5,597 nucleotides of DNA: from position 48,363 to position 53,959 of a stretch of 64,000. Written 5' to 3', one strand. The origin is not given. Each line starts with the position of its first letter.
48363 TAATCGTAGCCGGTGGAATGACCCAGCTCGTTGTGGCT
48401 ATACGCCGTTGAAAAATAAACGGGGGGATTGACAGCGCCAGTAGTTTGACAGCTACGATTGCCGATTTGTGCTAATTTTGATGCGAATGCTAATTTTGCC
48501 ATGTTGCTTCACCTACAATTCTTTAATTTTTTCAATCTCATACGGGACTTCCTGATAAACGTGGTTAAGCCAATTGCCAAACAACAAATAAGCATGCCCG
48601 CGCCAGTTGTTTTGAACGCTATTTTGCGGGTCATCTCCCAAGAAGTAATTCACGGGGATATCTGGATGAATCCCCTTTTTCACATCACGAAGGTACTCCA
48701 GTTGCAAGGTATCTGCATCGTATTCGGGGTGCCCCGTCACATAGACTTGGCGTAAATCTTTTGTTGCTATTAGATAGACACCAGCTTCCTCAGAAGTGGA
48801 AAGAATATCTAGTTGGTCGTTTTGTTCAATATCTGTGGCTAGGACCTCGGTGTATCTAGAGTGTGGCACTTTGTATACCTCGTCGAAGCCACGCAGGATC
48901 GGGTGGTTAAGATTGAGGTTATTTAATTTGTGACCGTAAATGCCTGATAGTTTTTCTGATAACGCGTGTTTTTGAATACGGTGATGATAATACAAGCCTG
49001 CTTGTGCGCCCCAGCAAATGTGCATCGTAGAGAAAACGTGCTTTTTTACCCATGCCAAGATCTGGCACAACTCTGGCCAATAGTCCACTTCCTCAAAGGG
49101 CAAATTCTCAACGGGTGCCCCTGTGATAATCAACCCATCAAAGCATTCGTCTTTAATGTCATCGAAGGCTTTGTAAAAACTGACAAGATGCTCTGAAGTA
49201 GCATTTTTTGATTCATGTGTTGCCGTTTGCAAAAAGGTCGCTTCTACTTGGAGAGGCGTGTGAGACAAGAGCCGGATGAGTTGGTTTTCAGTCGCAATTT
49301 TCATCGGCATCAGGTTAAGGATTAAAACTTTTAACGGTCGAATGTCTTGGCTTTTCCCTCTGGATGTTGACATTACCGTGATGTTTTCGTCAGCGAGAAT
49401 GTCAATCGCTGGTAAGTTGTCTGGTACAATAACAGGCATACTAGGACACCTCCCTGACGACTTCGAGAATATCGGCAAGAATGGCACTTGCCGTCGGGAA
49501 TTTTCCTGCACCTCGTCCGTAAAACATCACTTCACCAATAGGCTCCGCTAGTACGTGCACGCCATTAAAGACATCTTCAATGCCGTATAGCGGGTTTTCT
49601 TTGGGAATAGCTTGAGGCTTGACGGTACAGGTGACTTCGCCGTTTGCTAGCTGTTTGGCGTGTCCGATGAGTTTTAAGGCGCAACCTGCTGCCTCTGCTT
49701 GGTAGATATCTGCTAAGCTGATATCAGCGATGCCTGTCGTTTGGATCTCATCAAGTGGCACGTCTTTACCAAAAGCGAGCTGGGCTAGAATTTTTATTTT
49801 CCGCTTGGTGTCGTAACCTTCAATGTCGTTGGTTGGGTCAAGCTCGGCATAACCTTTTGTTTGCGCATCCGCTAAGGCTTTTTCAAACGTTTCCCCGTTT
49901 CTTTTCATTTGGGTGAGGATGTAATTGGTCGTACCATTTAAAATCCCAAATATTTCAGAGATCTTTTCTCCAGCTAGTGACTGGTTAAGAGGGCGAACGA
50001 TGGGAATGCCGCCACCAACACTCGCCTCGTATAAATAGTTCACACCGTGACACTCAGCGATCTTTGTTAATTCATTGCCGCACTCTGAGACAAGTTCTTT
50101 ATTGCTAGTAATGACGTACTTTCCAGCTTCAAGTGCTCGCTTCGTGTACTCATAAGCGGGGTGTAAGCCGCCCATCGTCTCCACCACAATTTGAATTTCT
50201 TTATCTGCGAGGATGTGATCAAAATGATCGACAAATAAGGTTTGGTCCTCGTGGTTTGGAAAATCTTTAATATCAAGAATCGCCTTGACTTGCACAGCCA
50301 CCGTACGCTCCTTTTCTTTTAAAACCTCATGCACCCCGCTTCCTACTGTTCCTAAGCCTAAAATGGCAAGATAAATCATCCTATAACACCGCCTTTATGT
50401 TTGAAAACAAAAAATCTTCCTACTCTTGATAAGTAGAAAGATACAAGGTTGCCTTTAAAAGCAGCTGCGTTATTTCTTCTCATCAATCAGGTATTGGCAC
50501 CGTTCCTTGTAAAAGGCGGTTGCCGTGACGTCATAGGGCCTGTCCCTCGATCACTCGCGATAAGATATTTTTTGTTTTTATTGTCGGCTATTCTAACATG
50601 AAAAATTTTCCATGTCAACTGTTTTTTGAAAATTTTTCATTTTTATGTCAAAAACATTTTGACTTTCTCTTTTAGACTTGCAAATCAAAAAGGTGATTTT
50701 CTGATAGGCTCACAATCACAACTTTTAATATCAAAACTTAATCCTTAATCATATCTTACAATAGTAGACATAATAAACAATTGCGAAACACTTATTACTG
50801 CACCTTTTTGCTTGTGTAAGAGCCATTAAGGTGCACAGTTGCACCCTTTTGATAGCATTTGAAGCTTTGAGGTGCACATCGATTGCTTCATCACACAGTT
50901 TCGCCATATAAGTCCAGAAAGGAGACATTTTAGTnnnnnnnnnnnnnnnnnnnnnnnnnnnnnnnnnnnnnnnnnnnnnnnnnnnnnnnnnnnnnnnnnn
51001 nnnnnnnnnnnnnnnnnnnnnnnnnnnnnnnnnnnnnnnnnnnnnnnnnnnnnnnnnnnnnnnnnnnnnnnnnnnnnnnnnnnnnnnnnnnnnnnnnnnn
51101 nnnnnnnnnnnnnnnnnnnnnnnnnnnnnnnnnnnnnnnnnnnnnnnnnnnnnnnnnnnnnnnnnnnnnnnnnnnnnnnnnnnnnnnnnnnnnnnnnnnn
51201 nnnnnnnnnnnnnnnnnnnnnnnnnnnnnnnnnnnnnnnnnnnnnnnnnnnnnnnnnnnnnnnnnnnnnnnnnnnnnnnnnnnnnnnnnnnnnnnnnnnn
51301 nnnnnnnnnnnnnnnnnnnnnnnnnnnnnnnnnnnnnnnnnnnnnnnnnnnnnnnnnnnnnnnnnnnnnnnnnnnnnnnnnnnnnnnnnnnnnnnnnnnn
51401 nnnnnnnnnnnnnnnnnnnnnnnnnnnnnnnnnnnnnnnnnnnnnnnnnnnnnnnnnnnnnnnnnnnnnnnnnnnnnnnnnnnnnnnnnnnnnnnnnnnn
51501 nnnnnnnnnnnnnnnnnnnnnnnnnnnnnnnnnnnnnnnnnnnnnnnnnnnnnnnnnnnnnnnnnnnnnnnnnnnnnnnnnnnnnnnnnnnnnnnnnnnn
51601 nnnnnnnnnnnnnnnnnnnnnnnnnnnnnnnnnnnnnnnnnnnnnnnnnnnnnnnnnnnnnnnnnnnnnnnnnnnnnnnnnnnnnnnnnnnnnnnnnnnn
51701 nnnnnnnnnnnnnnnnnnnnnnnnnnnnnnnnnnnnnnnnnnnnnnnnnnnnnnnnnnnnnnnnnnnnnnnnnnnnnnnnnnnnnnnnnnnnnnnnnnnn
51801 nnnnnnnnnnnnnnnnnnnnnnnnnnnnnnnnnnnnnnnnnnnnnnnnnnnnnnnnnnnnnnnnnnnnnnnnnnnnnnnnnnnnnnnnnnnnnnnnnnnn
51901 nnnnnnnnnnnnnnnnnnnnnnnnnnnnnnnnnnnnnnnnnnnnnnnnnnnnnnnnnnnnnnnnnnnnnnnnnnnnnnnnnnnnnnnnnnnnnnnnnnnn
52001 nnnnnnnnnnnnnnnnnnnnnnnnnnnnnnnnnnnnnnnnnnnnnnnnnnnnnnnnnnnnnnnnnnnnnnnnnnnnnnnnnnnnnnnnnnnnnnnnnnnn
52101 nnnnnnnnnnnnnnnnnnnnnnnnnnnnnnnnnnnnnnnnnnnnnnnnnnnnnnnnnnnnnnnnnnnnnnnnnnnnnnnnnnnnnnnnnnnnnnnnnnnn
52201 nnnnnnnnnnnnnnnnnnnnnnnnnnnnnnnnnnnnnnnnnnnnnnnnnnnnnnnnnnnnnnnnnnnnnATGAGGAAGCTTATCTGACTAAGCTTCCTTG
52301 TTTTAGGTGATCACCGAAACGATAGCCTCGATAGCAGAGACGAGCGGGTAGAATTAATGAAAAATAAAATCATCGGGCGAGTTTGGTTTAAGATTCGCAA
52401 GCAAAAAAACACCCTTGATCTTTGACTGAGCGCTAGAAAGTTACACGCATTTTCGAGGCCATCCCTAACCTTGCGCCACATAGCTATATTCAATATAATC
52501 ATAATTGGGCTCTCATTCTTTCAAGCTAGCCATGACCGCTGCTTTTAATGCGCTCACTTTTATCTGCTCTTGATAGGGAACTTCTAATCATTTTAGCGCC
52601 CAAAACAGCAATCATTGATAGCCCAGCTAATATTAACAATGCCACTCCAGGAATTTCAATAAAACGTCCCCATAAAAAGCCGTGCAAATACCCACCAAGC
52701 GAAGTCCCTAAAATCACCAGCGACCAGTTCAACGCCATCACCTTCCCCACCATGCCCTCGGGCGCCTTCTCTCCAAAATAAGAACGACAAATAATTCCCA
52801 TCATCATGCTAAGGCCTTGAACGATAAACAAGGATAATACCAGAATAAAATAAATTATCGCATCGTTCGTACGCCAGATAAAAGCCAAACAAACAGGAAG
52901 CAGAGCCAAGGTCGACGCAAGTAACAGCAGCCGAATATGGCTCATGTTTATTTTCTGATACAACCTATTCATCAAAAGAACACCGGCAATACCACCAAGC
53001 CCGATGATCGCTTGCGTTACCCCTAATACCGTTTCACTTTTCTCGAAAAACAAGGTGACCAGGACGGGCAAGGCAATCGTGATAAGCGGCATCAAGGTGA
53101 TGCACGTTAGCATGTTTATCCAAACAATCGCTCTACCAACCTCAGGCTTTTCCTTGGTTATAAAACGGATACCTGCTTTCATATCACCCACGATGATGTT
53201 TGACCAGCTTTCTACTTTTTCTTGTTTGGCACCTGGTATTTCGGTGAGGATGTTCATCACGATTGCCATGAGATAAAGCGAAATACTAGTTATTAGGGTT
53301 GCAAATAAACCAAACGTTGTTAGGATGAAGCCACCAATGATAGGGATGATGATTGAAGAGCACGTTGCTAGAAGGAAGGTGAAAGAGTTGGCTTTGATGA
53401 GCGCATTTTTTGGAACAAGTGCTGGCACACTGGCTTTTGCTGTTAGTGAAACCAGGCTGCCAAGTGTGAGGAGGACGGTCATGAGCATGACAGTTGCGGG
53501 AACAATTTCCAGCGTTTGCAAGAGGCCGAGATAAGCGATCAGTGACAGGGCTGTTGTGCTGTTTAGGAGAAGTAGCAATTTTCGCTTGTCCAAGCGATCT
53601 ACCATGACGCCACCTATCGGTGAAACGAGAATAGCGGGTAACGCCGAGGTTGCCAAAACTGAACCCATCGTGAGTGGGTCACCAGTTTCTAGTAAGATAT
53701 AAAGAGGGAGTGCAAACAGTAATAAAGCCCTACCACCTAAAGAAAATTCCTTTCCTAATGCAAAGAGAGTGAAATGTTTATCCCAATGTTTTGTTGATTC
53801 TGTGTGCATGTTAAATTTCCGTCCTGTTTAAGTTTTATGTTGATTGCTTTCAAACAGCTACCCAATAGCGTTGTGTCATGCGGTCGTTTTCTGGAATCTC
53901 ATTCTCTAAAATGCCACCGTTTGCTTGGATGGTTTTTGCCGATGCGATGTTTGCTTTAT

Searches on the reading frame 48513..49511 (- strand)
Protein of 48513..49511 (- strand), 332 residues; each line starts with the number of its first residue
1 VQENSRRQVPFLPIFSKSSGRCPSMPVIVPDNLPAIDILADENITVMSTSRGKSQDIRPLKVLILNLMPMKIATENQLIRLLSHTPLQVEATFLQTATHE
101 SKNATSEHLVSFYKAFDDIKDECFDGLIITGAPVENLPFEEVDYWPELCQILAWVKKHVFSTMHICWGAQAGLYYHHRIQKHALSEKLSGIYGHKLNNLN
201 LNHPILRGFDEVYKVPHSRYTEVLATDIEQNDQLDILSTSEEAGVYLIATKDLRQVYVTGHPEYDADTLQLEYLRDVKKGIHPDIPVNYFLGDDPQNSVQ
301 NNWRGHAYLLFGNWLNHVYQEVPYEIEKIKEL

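Call 79: search_protein_families(library=pfam, proteins=[window:48513-49511:-], max_evalue=0.0001)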
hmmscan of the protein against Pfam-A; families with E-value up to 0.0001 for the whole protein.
window:48513-49511:- (332 aa): 1 family
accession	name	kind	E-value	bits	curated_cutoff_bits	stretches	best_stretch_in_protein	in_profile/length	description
PF04204.22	HTS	-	4.2e-130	433.5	27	1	26-324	1-298/298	Homoserine O-succinyltransferase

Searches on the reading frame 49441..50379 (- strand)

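Call 79: search_protein_families(library=pfam, proteins=[window:49441-50379:-], max_evalue=0.0001)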
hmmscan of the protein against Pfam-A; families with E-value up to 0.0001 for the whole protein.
window:49441-50379:- (312 aa): 2 families
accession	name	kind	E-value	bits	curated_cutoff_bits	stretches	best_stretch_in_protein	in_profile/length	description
PF00742.24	Homoserine_dh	-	1.6e-62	210.8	22.9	1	126-305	1-173/173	Homoserine dehydrogenase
PF03447.22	NAD_binding_3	-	1.5e-14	55.1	24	1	8-118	1-116/116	Homoserine dehydrogenase, NAD binding domain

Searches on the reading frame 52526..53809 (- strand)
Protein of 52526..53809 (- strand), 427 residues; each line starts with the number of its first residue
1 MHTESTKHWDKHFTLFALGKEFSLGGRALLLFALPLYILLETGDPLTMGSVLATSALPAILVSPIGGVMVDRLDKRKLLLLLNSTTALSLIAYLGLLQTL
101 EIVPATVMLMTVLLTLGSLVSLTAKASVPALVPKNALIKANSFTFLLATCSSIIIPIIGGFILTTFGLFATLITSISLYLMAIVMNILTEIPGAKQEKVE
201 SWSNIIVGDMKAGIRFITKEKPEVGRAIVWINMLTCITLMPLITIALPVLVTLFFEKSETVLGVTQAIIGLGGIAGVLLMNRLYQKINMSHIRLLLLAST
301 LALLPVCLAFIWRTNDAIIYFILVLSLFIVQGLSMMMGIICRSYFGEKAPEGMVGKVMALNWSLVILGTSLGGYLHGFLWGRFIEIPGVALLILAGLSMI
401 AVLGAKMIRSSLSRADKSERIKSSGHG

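Call 80: search_protein_families(library=pfam, proteins=[window:52526-53809:-], max_evalue=0.0001)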
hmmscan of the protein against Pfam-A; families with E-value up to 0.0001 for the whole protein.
window:52526-53809:- (427 aa): 2 families
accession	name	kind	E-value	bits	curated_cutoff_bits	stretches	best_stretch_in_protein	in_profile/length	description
PF07690.21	MFS_1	-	2.2e-24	86.4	33.4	1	23-372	8-346/347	Major Facilitator Superfamily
PF05977.19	MFS_3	-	5.8e-17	61.8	27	1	48-421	47-404/524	Transmembrane secretion effector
